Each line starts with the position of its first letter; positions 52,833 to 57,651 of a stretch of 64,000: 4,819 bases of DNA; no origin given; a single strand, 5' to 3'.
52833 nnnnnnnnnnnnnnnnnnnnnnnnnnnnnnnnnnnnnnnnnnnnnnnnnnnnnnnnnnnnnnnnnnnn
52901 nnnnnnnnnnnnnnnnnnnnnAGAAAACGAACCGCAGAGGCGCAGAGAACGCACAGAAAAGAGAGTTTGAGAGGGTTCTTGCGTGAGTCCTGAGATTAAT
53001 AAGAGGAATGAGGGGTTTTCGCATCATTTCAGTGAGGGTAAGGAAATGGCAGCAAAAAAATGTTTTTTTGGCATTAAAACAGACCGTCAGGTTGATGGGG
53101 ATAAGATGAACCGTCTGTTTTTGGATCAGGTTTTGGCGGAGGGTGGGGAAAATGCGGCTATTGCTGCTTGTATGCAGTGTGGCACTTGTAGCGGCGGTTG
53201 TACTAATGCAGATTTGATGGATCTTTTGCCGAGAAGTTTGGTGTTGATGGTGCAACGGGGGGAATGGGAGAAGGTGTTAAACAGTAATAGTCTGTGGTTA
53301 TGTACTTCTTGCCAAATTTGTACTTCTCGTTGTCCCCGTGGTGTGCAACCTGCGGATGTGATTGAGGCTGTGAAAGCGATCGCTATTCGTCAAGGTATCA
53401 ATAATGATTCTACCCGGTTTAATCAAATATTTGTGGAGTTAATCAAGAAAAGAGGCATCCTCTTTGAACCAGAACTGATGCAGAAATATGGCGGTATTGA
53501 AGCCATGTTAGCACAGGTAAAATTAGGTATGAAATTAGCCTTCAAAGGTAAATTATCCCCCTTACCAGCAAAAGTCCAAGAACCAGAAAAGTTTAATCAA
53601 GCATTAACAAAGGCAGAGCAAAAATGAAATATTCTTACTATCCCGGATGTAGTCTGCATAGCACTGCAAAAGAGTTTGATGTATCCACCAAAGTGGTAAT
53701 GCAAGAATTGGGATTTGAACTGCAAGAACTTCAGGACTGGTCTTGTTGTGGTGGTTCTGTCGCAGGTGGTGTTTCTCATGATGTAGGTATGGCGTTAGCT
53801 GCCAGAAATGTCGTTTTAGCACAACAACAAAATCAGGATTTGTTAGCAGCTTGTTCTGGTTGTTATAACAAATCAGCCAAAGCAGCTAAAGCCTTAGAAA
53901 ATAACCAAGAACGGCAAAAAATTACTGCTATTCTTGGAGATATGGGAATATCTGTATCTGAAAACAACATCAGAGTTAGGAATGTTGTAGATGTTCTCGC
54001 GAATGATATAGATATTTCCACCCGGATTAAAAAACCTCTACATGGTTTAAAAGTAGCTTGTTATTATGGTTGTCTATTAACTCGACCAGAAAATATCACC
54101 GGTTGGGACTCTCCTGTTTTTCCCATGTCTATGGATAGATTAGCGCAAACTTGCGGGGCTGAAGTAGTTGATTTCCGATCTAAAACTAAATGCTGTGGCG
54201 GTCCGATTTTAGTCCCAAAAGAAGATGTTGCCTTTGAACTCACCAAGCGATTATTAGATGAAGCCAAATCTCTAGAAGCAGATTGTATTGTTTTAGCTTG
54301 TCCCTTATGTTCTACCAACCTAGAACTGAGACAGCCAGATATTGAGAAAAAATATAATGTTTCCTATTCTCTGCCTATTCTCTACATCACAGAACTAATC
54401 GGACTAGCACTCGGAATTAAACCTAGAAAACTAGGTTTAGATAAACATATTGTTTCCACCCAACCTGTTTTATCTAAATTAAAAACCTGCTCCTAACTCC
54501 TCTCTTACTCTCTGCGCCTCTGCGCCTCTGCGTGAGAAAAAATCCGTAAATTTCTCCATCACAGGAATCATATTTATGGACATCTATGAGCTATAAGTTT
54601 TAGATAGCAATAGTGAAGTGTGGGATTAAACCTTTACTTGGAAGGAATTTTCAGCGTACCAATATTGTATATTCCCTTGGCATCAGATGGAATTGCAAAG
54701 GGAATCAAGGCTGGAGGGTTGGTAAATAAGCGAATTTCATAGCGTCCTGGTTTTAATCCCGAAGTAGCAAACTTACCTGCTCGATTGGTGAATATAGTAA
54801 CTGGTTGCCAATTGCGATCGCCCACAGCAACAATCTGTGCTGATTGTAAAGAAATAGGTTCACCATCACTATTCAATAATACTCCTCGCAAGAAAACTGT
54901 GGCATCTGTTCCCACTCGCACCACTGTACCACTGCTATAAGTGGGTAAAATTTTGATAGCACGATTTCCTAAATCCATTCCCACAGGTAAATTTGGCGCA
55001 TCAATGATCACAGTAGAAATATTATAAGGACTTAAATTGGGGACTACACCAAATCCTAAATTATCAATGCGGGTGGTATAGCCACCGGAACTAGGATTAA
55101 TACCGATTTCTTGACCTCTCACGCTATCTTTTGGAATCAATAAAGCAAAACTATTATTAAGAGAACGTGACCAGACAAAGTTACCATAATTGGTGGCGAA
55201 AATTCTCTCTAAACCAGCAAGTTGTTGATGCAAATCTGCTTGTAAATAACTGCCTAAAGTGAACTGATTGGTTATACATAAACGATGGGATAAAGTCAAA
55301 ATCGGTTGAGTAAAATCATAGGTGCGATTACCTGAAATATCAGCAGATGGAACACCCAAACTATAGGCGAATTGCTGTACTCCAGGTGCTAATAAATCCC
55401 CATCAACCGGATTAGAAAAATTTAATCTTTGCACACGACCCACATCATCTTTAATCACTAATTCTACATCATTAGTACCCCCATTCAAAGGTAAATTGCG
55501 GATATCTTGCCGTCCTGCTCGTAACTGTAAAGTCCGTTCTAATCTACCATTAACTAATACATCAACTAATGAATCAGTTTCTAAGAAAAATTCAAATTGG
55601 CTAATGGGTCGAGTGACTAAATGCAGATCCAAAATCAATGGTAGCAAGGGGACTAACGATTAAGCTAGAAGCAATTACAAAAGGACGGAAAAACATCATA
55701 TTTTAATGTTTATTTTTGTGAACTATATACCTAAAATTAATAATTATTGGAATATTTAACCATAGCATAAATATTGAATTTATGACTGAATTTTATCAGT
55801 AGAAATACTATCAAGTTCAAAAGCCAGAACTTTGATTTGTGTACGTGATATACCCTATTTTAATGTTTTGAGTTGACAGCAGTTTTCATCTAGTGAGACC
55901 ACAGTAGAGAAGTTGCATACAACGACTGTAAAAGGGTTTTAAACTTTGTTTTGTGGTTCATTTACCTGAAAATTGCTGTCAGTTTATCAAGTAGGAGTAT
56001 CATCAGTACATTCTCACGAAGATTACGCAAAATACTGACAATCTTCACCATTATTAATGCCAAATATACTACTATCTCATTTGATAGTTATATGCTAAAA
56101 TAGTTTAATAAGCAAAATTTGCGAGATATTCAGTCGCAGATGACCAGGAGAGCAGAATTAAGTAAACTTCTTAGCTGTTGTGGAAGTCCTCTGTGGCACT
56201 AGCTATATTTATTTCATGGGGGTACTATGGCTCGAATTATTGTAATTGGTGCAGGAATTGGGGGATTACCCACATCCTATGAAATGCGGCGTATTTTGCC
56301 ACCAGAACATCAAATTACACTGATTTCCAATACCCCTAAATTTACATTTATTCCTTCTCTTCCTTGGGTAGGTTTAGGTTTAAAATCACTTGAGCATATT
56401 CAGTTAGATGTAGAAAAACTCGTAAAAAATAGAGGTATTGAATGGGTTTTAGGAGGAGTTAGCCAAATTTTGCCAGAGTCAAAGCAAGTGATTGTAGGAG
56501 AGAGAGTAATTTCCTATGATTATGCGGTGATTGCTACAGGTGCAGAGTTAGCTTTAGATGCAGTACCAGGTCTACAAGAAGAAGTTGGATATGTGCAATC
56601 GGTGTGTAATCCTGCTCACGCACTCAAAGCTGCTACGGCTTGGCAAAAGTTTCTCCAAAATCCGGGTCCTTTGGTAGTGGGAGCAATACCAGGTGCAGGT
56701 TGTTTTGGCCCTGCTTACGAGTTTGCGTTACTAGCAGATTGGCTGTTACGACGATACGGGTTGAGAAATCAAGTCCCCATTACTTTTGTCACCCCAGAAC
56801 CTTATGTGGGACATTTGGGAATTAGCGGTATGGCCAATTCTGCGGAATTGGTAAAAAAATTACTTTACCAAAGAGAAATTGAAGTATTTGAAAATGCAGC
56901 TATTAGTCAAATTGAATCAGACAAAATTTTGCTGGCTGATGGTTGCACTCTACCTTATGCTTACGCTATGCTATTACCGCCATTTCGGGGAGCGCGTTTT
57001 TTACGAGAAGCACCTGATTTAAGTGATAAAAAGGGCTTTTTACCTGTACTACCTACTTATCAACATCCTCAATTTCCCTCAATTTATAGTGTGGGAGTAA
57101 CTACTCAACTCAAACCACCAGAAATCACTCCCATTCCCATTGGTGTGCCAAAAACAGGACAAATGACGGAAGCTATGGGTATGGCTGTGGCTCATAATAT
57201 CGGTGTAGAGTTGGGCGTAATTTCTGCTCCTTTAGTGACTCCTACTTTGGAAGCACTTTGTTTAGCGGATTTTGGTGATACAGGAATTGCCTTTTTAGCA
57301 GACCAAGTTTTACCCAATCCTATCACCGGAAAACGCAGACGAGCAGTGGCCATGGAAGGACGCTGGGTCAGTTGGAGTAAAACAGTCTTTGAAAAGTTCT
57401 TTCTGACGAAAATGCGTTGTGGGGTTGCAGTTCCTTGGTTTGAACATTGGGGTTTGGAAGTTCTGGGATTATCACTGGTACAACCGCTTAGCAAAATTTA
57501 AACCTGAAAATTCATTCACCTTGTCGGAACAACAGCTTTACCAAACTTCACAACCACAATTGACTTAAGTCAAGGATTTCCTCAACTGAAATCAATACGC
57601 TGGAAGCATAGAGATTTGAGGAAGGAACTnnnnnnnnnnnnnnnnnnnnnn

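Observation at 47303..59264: Sulfide-oxidation island in a cyanobacterium: PDO-rhodanese-TauE operon, an sHdr-like hdrC1B1A-C2B2 set, SQR and Hcp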

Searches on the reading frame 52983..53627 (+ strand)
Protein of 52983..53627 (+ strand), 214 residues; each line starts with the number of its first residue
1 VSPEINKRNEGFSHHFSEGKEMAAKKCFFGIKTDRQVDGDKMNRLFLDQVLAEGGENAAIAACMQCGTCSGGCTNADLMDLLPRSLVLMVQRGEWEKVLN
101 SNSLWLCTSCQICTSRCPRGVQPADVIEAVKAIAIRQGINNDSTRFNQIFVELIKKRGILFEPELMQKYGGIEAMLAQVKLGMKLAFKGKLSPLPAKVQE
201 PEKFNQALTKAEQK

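Call 3: search_protein_families(library=pfam, proteins=[window:52983-53627:+])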
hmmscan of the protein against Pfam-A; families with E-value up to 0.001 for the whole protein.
window:52983-53627:+ (214 aa): 5 families
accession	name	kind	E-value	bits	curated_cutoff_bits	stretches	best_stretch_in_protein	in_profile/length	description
PF13183.11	Fer4_8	-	4.8e-08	33.9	27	1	61-121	3-68/68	4Fe-4S dicluster domain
PF13187.11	Fer4_9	-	8.7e-08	32.5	27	1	62-120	1-50/52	4Fe-4S dicluster domain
PF13534.11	Fer4_17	-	9.3e-08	32.9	22.2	1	62-121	1-60/61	4Fe-4S dicluster domain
PF12838.12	Fer4_7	-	1.9e-05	25.4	27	1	63-121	2-52/52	4Fe-4S dicluster domain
PF13237.11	Fer4_10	-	3.8e-05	24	25.5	0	106-127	8-22/53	4Fe-4S dicluster domain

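Call 4: search_protein_families(library=ncbifam, proteins=[window:52983-53627:+], max_evalue=0.01)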
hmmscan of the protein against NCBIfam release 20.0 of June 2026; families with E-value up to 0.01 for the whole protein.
window:52983-53627:+ (214 aa): 22 families
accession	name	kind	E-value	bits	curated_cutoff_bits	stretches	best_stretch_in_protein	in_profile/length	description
TIGR03290.1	CoB_CoM_SS_C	equivalog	1.2e-22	80.5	160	1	61-150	2-91/144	CoB--CoM heterodisulfide reductase subunit C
NF038018.1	qmoC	equivalog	3.4e-21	76.1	300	1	46-137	5-94/360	quinone-interacting membrane-bound oxidoreductase complex subunit QmoC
NF041779.1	hetero_SS_HdrC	equivalog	8.2e-18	64.6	350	1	56-159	26-128/198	ferredoxin:CoB-CoM heterodisulfide reductase subunit HdrC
NF041890.1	hdrC_Methbact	equivalog_domain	2e-15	56.9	270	1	56-154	24-121/192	ferredoxin:CoB-CoM heterodisulfide reductase subunit HdrC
NF042952.1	MFR_FeS_SdhB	equivalog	9.5e-14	51.1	600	1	101-196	198-295/320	8-methylmenaquinol:fumarate reductase iron-sulfur subunit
NF009227.0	PRK12577.1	equivalog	1.4e-09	37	349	1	100-193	204-303/330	succinate dehydrogenase/fumarate reductase iron-sulfur subunit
NF004616.0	PRK05950.1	subfamily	9.7e-08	31.4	228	1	96-137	195-236/238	succinate dehydrogenase iron-sulfur subunit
TIGR01945.1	rnfC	subfamily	2.6e-07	29.6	245.95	1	58-132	360-429/435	RnfABCDGE type electron transport complex subunit C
TIGR00384.1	dhsB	subfamily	4e-07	29.7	88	1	49-131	128-222/222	succinate dehydrogenase and fumarate reductase iron-sulfur protein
NF004898.0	PRK06259.1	equivalog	1.4e-05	23.9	385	1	59-143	132-225/488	fumarate reductase (CoM/CoB) subunit TfrB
NF009226.0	PRK12576.1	equivalog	1.6e-05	24.4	344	1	61-178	154-285/317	succinate dehydrogenase/fumarate reductase iron-sulfur subunit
NF008434.0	PRK11274.1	equivalog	3.7e-05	22.8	333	1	57-161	19-129/409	glycolate oxidase subunit GlcF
NF008369.0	PRK11168.1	equivalog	5.3e-05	22.3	278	1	59-137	9-90/401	anaerobic glycerol-3-phosphate dehydrogenase subunit C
NF003454.1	PRK05035.1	equivalog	7e-05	21.5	345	1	55-119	361-420/556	electron transport complex subunit RsxC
NF041837.1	rnfC_Methano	equivalog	0.00085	18.3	650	1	61-129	358-421/438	Rnf electron transport complex subunit RnfC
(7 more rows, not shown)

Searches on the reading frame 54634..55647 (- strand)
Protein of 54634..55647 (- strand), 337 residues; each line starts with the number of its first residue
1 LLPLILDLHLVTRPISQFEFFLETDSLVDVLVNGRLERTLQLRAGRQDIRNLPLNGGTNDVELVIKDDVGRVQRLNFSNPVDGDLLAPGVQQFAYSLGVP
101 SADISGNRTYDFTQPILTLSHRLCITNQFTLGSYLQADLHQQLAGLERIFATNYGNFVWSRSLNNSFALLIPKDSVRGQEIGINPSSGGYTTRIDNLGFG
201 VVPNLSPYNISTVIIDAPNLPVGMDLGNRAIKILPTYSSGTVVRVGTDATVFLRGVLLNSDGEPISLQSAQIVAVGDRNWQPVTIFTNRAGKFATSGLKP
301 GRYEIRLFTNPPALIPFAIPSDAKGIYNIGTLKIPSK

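Call 3: search_protein_families(library=pfam, proteins=[window:54634-55647:-])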
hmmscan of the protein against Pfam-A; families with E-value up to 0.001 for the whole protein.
window:54634-55647:- (337 aa): 2 families
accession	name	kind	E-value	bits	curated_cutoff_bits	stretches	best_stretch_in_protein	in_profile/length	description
PF00577.26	Usher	-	5.2e-08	32.6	27.1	1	149-244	460-546/549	Outer membrane usher protein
PF13620.12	CarboxypepD_reg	-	2.9e-05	24.8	32.3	1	253-306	2-53/82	Carboxypeptidase regulatory-like domain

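Call 4: search_protein_families(library=ncbifam, proteins=[window:54634-55647:-], max_evalue=0.01)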
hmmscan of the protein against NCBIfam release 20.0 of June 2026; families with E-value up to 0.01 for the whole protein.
window:54634-55647:- (337 aa): 6 families
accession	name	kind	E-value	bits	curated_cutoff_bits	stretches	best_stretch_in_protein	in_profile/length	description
NF011760.0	PRK15213.1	equivalog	5.1e-06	24.7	752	1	195-237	668-709/796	PefC/AfrB family outer membrane usher protein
NF011832.0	PRK15304.1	subfamily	2.9e-05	22.3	723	1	164-264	635-731/801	fimbrial biogenesis usher protein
NF011784.0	PRK15248.1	equivalog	0.0009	17.3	996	1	188-259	706-774/853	fimbrial outer membrane usher protein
NF011740.0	PRK15193.1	equivalog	0.0013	16.6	995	1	192-299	736-837/877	fimbrial biogenesis usher protein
NF011754.0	PRK15207.1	equivalog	0.0023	16.1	1271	1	160-267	672-773/842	outer membrane usher protein LpfC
NF011769.0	PRK15223.1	equivalog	0.0074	14.1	1105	0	190-276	694-779/836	fimbrial biogenesis outer membrane usher protein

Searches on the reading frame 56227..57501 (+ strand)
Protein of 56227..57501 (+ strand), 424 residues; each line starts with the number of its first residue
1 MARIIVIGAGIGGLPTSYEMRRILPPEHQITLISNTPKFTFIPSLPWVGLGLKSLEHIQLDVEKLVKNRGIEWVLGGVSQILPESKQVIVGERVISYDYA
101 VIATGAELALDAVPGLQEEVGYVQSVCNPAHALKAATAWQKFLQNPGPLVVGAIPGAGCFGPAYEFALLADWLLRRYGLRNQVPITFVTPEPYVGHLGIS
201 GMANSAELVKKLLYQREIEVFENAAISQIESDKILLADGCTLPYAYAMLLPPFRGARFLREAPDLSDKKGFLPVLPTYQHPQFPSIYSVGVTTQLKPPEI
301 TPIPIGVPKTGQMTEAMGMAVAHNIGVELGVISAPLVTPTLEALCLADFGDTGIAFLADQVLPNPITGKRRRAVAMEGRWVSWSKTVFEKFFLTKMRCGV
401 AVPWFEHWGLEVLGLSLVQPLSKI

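Call 3: search_protein_families(library=pfam, proteins=[window:56227-57501:+])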
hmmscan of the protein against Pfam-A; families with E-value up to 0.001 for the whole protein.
window:56227-57501:+ (424 aa): 1 family
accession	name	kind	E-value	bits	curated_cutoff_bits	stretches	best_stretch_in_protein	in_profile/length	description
PF07992.20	Pyr_redox_2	-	1.3e-13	51.4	26.1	1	3-233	2-213/291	Pyridine nucleotide-disulphide oxidoreductase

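Call 4: search_protein_families(library=ncbifam, proteins=[window:56227-57501:+], max_evalue=0.01)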
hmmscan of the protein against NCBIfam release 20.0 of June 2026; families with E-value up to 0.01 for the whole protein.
window:56227-57501:+ (424 aa): 7 families
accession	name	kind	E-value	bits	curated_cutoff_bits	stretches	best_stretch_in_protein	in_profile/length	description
NF049943.1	SQR_III_seleno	exception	2.5e-32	112.3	525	1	3-295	2-292/406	type III sulfide quinone reductase, selenoprotein subtype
TIGR03169.1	Nterm_to_SelD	hypoth_equivalog_domain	9.9e-19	67.9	310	1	26-296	24-285/365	pyridine nucleotide-disulfide oxidoreductase family protein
TIGR04369.1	fusion_not_SelD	hypoth_equivalog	1.1e-05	23.9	700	1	18-179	15-172/701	oxidoreductase/SelD-related fusion protein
NF045765.1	PhenlGlyoxDHPadH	equivalog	5.4e-05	22.3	475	1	5-139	6-142/416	NADH-dependent phenylglyoxylate dehydrogenase subunit epsilon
NF008841.0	PRK11883.1-1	equivalog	0.00036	19.6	517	1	2-38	4-40/453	protoporphyrinogen oxidase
NF004991.0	PRK06370.1-3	subfamily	0.00086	18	620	1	63-124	133-191/509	FAD-containing oxidoreductase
TIGR03385.1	CoA_CoA_reduc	equivalog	0.001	17.9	578.8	1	3-124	1-131/439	CoA-disulfide reductase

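Call 46: search_solved_structures(query=window:56227-57501:+, max_evalue=0.00001, show_alignments=1)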
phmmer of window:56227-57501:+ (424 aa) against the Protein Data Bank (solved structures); distinct sequences matched with E-value up to 0.00001: 23.
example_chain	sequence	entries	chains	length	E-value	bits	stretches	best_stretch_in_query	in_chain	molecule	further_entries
3sz0_A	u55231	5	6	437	1.8e-92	313.5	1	2-416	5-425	Sulfide-quinone reductase, putative | Sulfide-quinone reductase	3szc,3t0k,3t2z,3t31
3hyv_A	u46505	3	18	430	3e-92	312.8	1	3-413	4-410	Sulfide-quinone reductase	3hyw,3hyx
3sy4_A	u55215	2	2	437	4.9e-92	312.1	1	2-416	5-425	Sulfide-quinone reductase, putative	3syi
3kpk_A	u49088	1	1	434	1.3e-91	310.7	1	1-416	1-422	Sulfide-quinone reductase, putative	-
3t2y_A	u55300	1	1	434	1.7e-91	310.4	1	1-416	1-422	Sulfide-quinone reductase, putative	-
3sxi_A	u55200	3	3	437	3.4e-91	309.3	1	2-416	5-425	Sulfide-quinone reductase, putative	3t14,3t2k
3sx6_A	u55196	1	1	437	3.4e-91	309.3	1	2-416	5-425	Sulfide-quinone reductase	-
3szw_A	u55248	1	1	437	4.6e-91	308.9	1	2-416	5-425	Sulfide-quinone reductase, putative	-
3szf_A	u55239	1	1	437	4.6e-91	308.9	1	2-416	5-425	Sulfide-quinone reductase, putative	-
3h8i_A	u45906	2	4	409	9.4e-30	106.9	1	1-329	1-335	NADH oxidase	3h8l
8dhk_A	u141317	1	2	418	8.1e-17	64.3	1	4-339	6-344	Sulfide:quinone oxidoreductase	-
6mp5_A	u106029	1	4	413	2.8e-16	62.5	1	4-339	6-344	Sulfide:quinone oxidoreductase, mitochondrial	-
6mo6_A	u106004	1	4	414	2.8e-16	62.5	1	4-339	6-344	Sulfide:quinone oxidoreductase, mitochondrial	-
6oi5_A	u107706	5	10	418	2.9e-16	62.4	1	4-339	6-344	Sulfide:quinone oxidoreductase, mitochondrial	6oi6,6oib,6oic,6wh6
9pxk_C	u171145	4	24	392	2.3e-10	43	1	3-324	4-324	NADH dehydrogenase-like protein YjlD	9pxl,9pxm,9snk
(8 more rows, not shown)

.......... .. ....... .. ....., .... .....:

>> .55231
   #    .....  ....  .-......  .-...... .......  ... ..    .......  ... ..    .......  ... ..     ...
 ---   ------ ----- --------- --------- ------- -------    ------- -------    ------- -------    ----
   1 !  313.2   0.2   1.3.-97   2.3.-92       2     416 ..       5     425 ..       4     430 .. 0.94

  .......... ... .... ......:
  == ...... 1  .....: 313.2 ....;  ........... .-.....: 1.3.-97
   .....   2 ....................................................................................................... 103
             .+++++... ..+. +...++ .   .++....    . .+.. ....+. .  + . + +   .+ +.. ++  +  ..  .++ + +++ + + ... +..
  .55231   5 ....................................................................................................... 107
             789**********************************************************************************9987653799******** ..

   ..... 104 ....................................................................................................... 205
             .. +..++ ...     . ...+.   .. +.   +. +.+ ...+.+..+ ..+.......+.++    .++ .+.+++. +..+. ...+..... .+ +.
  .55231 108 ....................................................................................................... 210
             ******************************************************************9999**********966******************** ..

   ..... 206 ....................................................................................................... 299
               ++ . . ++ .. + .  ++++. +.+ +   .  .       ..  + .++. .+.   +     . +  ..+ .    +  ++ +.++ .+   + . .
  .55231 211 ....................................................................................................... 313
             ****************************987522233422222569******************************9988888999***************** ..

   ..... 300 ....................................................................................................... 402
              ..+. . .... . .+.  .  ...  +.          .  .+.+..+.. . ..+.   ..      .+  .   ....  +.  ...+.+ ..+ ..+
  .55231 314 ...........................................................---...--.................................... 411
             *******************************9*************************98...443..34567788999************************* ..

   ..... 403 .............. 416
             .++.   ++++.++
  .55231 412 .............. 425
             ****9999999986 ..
